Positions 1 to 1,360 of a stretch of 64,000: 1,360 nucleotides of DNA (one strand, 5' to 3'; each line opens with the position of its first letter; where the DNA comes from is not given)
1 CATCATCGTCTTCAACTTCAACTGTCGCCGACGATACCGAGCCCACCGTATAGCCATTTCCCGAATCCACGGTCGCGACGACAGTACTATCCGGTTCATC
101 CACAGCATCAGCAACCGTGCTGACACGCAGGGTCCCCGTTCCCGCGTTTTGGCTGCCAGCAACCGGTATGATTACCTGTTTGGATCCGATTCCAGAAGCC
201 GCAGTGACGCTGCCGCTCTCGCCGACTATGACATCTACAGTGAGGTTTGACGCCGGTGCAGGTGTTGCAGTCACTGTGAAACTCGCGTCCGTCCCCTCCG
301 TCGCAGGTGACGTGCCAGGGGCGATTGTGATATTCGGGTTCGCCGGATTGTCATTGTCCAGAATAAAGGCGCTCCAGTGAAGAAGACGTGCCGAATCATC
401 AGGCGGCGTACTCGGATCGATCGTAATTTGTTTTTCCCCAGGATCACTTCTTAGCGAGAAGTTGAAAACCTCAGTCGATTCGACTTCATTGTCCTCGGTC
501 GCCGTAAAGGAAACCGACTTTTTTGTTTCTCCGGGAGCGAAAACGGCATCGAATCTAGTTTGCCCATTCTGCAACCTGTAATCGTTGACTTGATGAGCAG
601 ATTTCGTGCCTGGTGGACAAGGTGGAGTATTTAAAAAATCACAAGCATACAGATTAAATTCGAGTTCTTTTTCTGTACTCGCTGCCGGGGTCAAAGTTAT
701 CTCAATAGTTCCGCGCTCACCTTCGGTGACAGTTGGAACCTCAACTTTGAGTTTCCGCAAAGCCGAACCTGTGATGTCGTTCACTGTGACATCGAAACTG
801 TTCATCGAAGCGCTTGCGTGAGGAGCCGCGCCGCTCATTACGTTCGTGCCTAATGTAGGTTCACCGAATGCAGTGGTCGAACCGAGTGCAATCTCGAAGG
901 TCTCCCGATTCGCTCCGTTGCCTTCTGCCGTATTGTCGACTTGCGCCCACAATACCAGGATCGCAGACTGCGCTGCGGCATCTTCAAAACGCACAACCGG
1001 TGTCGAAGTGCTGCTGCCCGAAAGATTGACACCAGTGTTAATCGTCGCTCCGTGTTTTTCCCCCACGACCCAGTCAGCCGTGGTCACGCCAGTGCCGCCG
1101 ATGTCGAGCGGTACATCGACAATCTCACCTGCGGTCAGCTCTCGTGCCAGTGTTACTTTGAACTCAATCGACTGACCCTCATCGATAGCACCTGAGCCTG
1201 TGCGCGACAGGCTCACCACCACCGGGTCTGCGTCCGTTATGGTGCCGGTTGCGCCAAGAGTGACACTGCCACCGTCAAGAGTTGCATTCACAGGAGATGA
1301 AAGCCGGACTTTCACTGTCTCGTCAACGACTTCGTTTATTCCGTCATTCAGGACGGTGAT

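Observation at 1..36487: A 36.5-kb unterminated ORF, invisible in the ORF track, encodes a protein of at least 12,162 aa (over 1.2 MDa)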

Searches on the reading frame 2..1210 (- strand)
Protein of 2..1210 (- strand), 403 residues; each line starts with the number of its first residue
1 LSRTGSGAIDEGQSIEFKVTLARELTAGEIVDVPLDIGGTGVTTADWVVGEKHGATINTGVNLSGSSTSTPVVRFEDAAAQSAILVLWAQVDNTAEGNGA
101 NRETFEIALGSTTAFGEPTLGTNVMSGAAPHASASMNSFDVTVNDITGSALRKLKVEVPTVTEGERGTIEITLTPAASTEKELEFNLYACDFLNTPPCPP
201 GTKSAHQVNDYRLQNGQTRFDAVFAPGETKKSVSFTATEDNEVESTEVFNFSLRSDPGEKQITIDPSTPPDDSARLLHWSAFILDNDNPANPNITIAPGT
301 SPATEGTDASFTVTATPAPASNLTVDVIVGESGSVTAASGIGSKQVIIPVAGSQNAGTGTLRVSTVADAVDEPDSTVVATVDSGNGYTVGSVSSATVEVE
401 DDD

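Call 58: find_related_loci(query=window:2-1210:-, collection=metagenome_contigs, flank=10000)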
Query window:2-1210:- (403 aa) in metagenome_contigs; peptide patterns used: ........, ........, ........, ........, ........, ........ (x = any residue, [..] = any of these).
600 stretches matched a pattern, but none encodes a relative of the query by tblastn (E <= 1e-3).
